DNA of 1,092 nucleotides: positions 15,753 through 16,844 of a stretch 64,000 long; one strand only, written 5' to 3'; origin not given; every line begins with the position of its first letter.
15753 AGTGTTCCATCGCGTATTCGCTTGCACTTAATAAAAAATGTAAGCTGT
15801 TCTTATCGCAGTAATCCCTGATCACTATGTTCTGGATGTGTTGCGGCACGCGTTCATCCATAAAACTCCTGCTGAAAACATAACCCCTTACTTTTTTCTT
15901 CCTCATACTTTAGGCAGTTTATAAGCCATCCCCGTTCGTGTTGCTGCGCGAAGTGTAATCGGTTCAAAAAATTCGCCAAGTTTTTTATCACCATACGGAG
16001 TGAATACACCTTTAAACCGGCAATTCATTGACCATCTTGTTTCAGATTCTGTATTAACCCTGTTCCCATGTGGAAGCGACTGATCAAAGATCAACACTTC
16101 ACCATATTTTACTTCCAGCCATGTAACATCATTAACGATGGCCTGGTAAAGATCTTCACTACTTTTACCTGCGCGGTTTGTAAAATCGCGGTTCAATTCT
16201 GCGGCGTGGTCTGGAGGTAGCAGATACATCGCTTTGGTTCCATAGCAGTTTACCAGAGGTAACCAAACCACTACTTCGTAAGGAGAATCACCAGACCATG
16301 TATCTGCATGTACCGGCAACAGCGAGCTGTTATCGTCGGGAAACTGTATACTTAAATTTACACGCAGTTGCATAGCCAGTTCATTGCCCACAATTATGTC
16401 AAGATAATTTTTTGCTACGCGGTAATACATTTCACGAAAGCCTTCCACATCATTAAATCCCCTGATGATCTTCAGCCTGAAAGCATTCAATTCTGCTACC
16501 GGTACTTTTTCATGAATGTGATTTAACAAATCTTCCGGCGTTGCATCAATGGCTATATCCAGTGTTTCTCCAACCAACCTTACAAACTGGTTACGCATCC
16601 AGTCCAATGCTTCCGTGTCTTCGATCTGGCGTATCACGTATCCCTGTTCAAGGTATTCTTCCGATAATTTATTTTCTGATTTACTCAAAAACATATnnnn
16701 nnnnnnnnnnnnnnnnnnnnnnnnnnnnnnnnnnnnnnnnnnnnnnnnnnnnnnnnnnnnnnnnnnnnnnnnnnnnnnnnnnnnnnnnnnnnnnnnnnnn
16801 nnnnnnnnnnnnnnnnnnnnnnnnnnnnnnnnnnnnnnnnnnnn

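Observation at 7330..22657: Self-contained pathway for a heavily tailored higher-carbon or branched sugar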

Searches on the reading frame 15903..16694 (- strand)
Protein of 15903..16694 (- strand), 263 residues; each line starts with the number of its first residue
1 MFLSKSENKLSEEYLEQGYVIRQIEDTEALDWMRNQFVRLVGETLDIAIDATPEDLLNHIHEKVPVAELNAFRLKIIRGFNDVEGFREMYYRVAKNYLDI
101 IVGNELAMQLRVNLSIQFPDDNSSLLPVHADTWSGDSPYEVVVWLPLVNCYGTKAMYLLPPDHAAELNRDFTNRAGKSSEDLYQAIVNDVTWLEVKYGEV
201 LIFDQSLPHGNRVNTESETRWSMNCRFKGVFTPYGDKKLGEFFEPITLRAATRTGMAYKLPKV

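Call 3: search_protein_families(library=pfam, proteins=[window:15903-16694:-])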
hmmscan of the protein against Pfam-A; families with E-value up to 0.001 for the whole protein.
window:15903-16694:- (263 aa): 0 families

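Call 7: search_protein_families(library=ncbifam, max_evalue=0.01, proteins=[window:15903-16694:-])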
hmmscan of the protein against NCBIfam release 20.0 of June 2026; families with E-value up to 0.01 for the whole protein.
window:15903-16694:- (263 aa): 1 family
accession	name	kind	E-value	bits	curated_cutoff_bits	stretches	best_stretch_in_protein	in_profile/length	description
TIGR04324.1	SpoChoClust_2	subfamily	2.2e-98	328.8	150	1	12-260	2-247/248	sporadic carbohydrate cluster 2OG-Fe(II) oxygenase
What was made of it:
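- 15903..16694 (-): Fe(II)/2-oxoglutarate oxygenase, signature protein TIGR04324. 329 bits against a cut-off of 150 (call 7).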

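Call 11: find_homologous_proteins(query=window:15903-16694:-)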
Query window:15903-16694:- (263 aa): 3206 proteins with E <= 0.001 among 3468 candidates; the best 120 are listed.
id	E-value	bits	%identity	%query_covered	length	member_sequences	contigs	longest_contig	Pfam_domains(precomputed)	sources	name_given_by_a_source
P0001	7.0e-176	601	100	100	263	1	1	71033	-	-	-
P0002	1.0e-151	522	86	100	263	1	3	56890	-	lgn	-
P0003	3.5e-142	491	79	100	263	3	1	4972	-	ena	-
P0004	1.3e-141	489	79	100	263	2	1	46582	-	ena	-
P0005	5.7e-141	487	79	100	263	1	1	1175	-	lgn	-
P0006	7.7e-141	486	79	100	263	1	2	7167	-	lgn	-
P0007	1.5e-140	485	78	100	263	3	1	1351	-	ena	-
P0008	1.1e-139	482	78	100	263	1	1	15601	-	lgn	-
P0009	2.2e-139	482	78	100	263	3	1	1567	-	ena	-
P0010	1.3e-138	479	77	100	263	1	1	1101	-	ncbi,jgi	jgi:sporadic carbohydrate cluster 2OG-Fe(II) oxygenase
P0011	1.6e-138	479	78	100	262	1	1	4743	-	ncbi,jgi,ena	jgi:sporadic carbohydrate cluster 2OG-Fe(II) oxygenase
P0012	2.3e-138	478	78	100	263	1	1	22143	-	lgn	-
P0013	3.2e-138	478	78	100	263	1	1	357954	-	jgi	jgi:sporadic carbohydrate cluster 2OG-Fe(II) oxygenase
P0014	1.1e-137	476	78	100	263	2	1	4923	-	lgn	-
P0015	2.1e-137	475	77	100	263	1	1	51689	-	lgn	-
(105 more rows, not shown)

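Call 12: find_related_loci(query=window:15903-16694:-, collection=genome_contigs, flank=10000)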
Query window:15903-16694:- (263 aa) in genome_contigs; peptide patterns used: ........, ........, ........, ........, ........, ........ (x = any residue, [..] = any of these).
263 stretches matched a pattern; 241 encode a relative of the query (tblastn E <= 1e-3); the best 80 are kept; 80 distinct loci.
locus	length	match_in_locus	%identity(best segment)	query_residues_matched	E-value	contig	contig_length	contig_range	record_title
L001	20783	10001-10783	75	1-261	1e-139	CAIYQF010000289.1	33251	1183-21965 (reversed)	MAG: uncultured beta proteobacterium isolate Kiruna_bin-01542 genome assembly, contig: bin-01542:289/509, whole genome s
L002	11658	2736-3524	72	1-263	6e-136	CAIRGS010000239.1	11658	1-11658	MAG: uncultured Nitrosomonadales bacterium isolate Loclat_bin-08429 genome assembly, contig: bin-08429:239/297, whole ge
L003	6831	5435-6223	71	1-263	1e-134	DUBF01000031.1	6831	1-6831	MAG TPA_asm: Rhodospirillales bacterium isolate UWMA-0295 NODE_14265_length_6831_cov_0.086453, whole genome shotgun sequ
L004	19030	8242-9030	71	1-263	8e-134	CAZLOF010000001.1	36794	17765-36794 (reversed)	MAG TPA_asm: uncultured Thermoflexus sp. isolate SRP296810_co1_282 genome assembly, contig: NODE_968_length_36794_cov_7.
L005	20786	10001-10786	69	1-262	2e-132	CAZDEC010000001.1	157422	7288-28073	MAG TPA_asm: uncultured Thioalkalispiraceae bacterium isolate SRP128015_co1_443 genome assembly, contig: NODE_15_length_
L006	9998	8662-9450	71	1-263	1e-130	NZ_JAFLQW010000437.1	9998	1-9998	Phormidium pseudopriestleyi FRX01 c_000000194898, whole genome shotgun sequence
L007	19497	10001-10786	71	1-262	4e-130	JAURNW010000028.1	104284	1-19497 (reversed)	MAG: Gammaproteobacteria bacterium isolate SFB_Poly_Co_19 k141_2267860, whole genome shotgun sequence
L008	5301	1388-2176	70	1-263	1e-130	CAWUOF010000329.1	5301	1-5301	MAG: uncultured bacterium isolate SRR1522964_concoct_30_1705335406 genome assembly, contig: ERZ11849542.4022, whole geno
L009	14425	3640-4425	68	1-262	5e-129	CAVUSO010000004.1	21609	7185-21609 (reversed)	MAG: uncultured cyanobacterium isolate MFD01689.bin.1.35 genome assembly, contig: contig_55017, whole genome shotgun seq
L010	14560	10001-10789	68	1-263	4e-126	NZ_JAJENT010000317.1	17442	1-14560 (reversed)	Phormidium sp. CCY1219 NODE_1313027+_length_17442_cov_76.6367, whole genome shotgun sequence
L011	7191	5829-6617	67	1-263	8e-126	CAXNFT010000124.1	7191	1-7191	MAG: Rhodoferax sp. isolate MH-09jul19-342 genome assembly, contig: MH-09jul19-C25112, whole genome shotgun sequence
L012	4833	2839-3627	68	1-263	4e-126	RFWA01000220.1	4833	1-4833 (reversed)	MAG: Betaproteobacteria bacterium isolate WB5_2A_081 contig_100_219, whole genome shotgun sequence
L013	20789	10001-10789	68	1-263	1e-124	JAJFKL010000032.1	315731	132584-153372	MAG: Gammaproteobacteria bacterium isolate OFTM147 OFTM147_31, whole genome shotgun sequence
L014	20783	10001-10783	67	1-261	1e-123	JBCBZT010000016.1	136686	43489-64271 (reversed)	MAG: Cyanobacteria bacterium P01_A01_bin.123 k141_1152887_length_136686_cov_44.6527, whole genome shotgun sequence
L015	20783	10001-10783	67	1-261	1e-123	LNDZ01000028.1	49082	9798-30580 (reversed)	MAG: Betaproteobacteria bacterium Ga0074130 Ga0074130_124.1, whole genome shotgun sequence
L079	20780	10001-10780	53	2-261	9e-94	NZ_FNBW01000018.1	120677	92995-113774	Thalassobaculum litoreum DSM 18839, whole genome shotgun sequence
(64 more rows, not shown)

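Call 15: search_solved_structures(query=window:15903-16694:-, max_evalue=10)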
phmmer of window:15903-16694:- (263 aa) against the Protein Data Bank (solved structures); distinct sequences matched with E-value up to 10: 0.

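Call 26: search_protein_families(library=pfam, max_evalue=5, proteins=[window:15903-16694:-])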
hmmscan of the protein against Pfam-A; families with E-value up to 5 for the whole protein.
window:15903-16694:- (263 aa): 2 families
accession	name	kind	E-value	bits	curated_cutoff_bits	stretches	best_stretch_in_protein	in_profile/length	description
PF13759.12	2OG-FeII_Oxy_5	-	0.013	16.3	27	1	184-223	59-98/101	Putative 2OG-Fe(II) oxygenase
PF05118.21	Asp_Arg_Hydrox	-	0.097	13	22.6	1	189-227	117-154/157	Aspartyl/Asparaginyl beta-hydroxylase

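Call 36: predict_structure(alignment_id=A1)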
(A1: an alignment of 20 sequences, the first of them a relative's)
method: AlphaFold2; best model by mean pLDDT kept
length: 263 residues; sequences in the alignment: 20
mean_pLDDT: 65.4   pTM: 0.66
mean pLDDT of the five models: 65.4, 58.7, 57.1, 53.8, 41.7
residues with pLDDT >= 90: 3; 70-90: 143; 50-70: 62; < 50: 55
segments of 3 or more residues with pLDDT < 50: 123-139, 229-263
pLDDT, mean of each block of 10 residues (from residue 1): 74 84 89 86 82 75 75 75 80 76 56 61 39 38 64 64 83 76 82 82 74 61 53 32 26 28 29
secondary structure, 60 per line:
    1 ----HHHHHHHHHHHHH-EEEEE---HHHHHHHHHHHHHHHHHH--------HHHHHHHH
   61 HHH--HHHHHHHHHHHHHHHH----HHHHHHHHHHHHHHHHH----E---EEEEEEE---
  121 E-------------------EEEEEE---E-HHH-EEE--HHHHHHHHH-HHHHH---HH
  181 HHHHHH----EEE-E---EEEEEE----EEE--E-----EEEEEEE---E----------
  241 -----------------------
elements in order: H5-17 E19-23 H27-44 H53-63 H66-81 H86-102 E111-117 E141-146 E156-158 H161-169 H171-175 H179-186 E191-193 E199-204 E209-211 E220-226

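Call 42: fold_search(model_id=the predicted structure, library=pdb)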
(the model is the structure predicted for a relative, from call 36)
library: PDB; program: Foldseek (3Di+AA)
matches with E <= 10: 1409; with E <= 0.001: 262
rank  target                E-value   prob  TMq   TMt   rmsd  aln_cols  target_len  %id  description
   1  2rdq                  5.2e-07  1.00  0.46  0.45   8.3       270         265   16  Crystal Structure of PtlH with Fe/alpha ketoglutarate bound (released 2007-10-16)
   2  8xpf_A                5.5e-07  1.00  0.41  0.38  10.0       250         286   14  2OG-Fe(II) oxygenase-ColD in complex with collinodins (released 2025-01-15)
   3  3nnl_B                6.2e-07  1.00  0.44  0.40   8.0       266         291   12  Halogenase domain from CurA module (crystal form III) (released 2010-07-28)
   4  3nnj_B                6.2e-07  1.00  0.43  0.38   8.8       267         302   11  Halogenase domain from CurA module (apo Hal) (released 2010-07-28)
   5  3nnj_A                6.2e-07  1.00  0.42  0.37   8.3       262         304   12  Halogenase domain from CurA module (apo Hal) (released 2010-07-28)
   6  2rdn                  8.3e-07  1.00  0.48  0.46   7.5       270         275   16  Crystal Structure of PtlH with AKG and ent-1PL bound (released 2007-10-16)
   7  4xac                  8.3e-07  1.00  0.45  0.48  10.1       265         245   14  Crystal Structure of EvdO2 from Micromonospora carbonacea var. aurantiaca complexed with 2-oxoglutarate (released 2015-08-05)
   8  2rdr                  8.8e-07  1.00  0.46  0.46   8.3       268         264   16  Crystal Structure of PtlH with Fe/oxalylglycine bound (released 2007-10-16)
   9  5epa_F                1.0e-06  1.00  0.37  0.38   9.8       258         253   18  Crystal structure of non-heme alpha ketoglutarate dependent carbocyclase SnoK from nogalamycin biosynthesis (released 2016-05-11)
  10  7dt0_C                1.1e-06  1.00  0.48  0.52   7.7       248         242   12  Proline hydroxylase H11-N101I mutant (released 2022-01-12)
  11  8xp6                  1.1e-06  1.00  0.41  0.37  10.3       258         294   14  2OG-Fe(II) oxygenase-ColD (released 2025-01-15)
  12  8zyb_E                1.2e-06  1.00  0.43  0.41  12.2       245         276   14  a-KG dependent oxygenase (released 2025-06-18)
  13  5zm2_A                1.2e-06  1.00  0.42  0.42   9.5       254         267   15  Fe(II)/(alpha)ketoglutarate-dependent dioxygenase AndA (released 2018-07-18)
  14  9j1i_B                1.2e-06  1.00  0.39  0.37  10.4       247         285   13  Apo structure of the F2Y224-FtmOx1 mutant with metal Iron (released 2025-03-19)
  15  7dt0_E                1.4e-06  1.00  0.40  0.43  10.1       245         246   12  Proline hydroxylase H11-N101I mutant (released 2022-01-12)
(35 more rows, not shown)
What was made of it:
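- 15903..16694 (-): The AF2 model (pLDDT 65) matches PhyH-like oxygenases, including the sugar-acting EvdO2, HygX, SnoK/N and KanJ (call 42).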

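Call 50: search_protein_families(library=pfam, max_evalue=0.0001, proteins=[L079:500-1162:+, L079:1195-2478:+, L079:2631-3506:+, L079:3580-4698:+, L079:4761-5870:+, L079:5867-7480:+, L079:7750-9309:+, L079:9316-9915:+, L079:11296-12054:+, L079:12715-13731:-])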
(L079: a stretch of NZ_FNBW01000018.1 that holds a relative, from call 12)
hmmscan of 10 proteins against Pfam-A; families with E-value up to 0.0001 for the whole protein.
L079:500-1162:+ (220 aa): 9 families
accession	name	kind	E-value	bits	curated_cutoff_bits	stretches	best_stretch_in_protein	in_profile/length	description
PF13847.12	Methyltransf_31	-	6e-21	75.1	27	1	73-209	2-145/145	Methyltransferase domain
PF08241.18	Methyltransf_11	-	1.4e-19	71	21.2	1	79-169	1-91/95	Methyltransferase domain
PF13649.12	Methyltransf_25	-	1.3e-18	67.9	27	1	78-165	1-93/97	Methyltransferase domain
PF08242.18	Methyltransf_12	-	7.1e-12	46.3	30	1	79-164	1-91/98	Methyltransferase domain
PF13489.12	Methyltransf_23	-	5.1e-10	39.7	27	1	72-211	20-160/164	Methyltransferase domain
PF01209.24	Ubie_methyltran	-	2.6e-08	34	20.1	1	68-179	41-158/233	ubiE/COQ5 methyltransferase family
PF07021.18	MetW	-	2.4e-07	31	21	1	72-167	11-104/193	Methionine biosynthesis protein MetW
PF05175.20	MTS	-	3.2e-05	24.1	23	1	66-122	23-79/170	Methyltransferase small domain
PF02353.26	CMAS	-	5.6e-05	23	27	1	66-142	54-133/273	Mycolic acid cyclopropane synthetase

L079:1195-2478:+ (427 aa): 0 families

L079:2631-3506:+ (291 aa): 0 families

L079:3580-4698:+ (372 aa): 1 family
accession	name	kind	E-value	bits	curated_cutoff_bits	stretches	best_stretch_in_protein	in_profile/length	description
PF05050.19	Methyltransf_21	-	7.9e-11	42.8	22.7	1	170-314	1-152/173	Methyltransferase FkbM domain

L079:4761-5870:+ (369 aa): 1 family
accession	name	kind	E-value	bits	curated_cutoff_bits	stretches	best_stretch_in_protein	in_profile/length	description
PF05050.19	Methyltransf_21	-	1.2e-11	45.4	22.7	1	160-319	1-166/173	Methyltransferase FkbM domain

L079:5867-7480:+ (537 aa): 0 families

L079:7750-9309:+ (519 aa): 2 families
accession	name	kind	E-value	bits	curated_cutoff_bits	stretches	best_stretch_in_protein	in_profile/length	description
PF01467.32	CTP_transf_like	-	1.4e-14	54.9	21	1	40-149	2-112/133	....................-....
PF00294.29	PfkB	-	1.6e-13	51.1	25.8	1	389-506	182-300/302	pfkB family carbohydrate kinase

L079:9316-9915:+ (199 aa): 2 families
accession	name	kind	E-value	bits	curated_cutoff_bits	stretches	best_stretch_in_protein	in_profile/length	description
PF13580.11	SIS_2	-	2.5e-13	50.7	27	1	32-143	20-137/138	SIS domain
PF01380.27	SIS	-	3e-05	24.2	25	0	109-164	53-107/131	SIS domain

L079:11296-12054:+ (252 aa): 2 families
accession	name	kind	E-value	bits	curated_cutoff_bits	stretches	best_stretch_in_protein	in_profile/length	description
PF00685.33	Sulfotransfer_1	-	2.4e-11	44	22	1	7-190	2-191/255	Sulfotransferase domain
PF13469.12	Sulfotransfer_3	-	1.6e-08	35.6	27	0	149-182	178-211/216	Sulfotransferase family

L079:12715-13731:- (338 aa): 3 families
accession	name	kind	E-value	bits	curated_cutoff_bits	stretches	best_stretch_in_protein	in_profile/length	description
PF01000.31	RNA_pol_A_bac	-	9.4e-39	132.7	33.9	1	62-177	1-119/119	RNA polymerase Rpb3/RpoA insert domain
PF03118.21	RNA_pol_A_CTD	-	1.1e-25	89.5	23.8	1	251-309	8-66/67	Bacterial RNA polymerase, alpha chain C terminal domain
PF01193.29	RNA_pol_L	-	1.8e-25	88.9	24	1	32-227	1-74/74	RNA polymerase Rpb3/Rpb11 dimerisation domain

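Call 70: find_related_loci(query=A1, collection=viral_contigs, flank=10000)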
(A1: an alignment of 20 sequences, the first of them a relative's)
Query A1 (263 aa) in viral_contigs; peptide patterns used: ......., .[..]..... (x = any residue, [..] = any of these).
33 stretches matched a pattern; 1 encode a relative of the query (tblastn E <= 1e-3); 1 distinct loci.
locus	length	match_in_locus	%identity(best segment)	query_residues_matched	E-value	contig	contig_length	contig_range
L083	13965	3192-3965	48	2-261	6e-78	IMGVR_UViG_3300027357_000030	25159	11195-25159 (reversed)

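Call 72: search_dna_similar(query=window:15903-16694:-, collection=plasmids, mode=protein, max_rows=25)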
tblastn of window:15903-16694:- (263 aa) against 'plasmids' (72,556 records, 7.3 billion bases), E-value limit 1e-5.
No match.
